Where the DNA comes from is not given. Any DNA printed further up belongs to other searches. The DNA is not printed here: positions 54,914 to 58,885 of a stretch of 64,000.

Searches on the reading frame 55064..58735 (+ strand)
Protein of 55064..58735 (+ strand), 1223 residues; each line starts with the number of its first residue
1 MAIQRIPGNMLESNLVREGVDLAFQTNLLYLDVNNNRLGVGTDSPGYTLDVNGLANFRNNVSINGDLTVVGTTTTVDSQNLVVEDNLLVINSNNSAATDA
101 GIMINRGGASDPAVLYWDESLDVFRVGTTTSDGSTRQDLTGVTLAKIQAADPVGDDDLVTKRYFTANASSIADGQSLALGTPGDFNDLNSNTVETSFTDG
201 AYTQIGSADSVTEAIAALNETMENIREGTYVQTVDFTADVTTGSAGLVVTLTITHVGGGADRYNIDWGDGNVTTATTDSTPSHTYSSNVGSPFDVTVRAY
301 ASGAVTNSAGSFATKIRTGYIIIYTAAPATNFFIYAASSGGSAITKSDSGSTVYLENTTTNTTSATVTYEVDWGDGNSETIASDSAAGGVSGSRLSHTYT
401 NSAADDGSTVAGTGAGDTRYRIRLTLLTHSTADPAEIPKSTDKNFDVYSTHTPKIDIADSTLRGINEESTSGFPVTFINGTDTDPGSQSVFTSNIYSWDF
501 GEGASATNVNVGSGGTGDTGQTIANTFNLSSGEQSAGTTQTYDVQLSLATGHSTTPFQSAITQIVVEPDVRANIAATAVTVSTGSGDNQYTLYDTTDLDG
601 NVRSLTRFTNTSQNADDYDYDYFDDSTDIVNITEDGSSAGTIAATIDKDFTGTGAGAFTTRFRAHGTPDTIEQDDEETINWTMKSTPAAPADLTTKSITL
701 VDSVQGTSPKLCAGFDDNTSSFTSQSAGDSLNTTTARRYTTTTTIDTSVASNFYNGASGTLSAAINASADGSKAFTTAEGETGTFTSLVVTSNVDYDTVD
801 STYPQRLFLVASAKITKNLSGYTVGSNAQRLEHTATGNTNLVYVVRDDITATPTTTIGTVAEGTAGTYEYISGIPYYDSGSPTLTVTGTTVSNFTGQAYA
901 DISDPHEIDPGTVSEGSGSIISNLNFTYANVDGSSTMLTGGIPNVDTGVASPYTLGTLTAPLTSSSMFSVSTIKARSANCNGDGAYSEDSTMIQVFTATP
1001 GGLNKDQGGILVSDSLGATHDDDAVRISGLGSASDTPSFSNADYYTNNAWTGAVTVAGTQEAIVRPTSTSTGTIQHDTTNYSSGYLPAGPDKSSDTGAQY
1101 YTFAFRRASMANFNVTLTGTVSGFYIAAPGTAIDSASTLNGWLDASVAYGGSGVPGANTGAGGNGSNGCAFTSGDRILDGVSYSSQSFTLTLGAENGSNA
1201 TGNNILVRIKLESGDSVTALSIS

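Call 80: search_protein_families(library=phrogs, proteins=[window:55064-58735:+], max_evalue=0.00001)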
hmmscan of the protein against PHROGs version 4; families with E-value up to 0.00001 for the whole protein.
window:55064-58735:+ (1223 aa): 1 family
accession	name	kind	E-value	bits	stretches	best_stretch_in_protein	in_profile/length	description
phrog_8578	-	unknown function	5.6e-66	224.3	1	682-1222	157-649/652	-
